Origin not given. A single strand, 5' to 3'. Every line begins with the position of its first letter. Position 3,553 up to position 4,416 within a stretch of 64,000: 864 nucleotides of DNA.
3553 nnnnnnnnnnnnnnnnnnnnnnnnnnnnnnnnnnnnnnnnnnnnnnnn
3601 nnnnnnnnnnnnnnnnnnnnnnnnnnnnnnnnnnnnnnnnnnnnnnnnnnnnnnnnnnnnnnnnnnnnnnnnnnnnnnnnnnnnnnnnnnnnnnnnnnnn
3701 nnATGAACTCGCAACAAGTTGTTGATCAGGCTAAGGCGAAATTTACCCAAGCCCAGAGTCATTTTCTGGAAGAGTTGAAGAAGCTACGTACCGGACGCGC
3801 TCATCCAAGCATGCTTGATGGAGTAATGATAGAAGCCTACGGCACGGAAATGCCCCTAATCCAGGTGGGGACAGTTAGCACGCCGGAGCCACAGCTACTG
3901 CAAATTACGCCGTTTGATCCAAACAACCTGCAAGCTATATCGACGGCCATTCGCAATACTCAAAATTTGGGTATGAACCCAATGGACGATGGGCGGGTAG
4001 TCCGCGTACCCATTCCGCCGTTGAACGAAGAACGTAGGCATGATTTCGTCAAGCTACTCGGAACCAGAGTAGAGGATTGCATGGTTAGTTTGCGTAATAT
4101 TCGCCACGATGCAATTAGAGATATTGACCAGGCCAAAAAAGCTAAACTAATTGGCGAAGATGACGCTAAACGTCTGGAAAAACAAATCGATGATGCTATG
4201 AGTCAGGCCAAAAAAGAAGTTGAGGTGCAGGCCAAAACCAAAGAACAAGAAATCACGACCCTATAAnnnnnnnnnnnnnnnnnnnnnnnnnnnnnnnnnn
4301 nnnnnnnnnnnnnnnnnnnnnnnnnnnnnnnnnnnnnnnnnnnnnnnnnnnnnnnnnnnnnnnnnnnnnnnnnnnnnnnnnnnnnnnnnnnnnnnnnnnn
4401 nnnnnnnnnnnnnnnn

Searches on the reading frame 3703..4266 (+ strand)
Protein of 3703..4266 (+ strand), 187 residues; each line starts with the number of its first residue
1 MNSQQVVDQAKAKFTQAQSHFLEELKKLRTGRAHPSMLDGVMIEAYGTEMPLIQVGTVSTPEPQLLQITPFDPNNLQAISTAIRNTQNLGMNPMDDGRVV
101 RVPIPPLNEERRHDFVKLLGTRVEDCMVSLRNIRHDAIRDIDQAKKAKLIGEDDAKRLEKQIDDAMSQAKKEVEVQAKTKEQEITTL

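Call 58: find_related_loci(query=window:3703-4266:+, collection=metagenome_contigs, flank=10000)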
Query window:3703-4266:+ (187 aa) in metagenome_contigs; peptide patterns used: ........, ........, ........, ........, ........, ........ (x = any residue, [..] = any of these).
149 stretches matched a pattern; 25 encode a relative of the query (tblastn E <= 1e-3); 25 distinct loci.
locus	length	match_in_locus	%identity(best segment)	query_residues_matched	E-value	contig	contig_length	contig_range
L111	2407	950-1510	76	1-187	9e-98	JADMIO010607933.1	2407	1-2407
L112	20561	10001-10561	68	1-187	1e-83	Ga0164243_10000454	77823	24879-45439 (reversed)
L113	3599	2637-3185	67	5-187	2e-81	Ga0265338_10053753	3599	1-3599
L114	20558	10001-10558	66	2-187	4e-80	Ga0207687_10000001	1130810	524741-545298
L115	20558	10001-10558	66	2-187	4e-80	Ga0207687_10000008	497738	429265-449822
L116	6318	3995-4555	67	1-187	2e-79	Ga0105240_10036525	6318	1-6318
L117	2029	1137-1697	65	1-187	3e-81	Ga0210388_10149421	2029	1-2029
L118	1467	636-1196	65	1-187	4e-81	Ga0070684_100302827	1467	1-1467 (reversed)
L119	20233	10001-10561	61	1-187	4e-76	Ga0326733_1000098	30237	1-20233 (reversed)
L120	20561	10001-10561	65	1-187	4e-75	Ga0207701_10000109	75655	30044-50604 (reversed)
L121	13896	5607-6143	66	9-187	5e-74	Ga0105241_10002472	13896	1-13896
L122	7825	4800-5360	58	1-187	5e-73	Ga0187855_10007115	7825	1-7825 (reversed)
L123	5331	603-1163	60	1-187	6e-68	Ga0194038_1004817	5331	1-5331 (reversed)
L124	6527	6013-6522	60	1-170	4e-68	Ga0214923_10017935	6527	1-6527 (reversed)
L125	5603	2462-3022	60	1-187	2e-67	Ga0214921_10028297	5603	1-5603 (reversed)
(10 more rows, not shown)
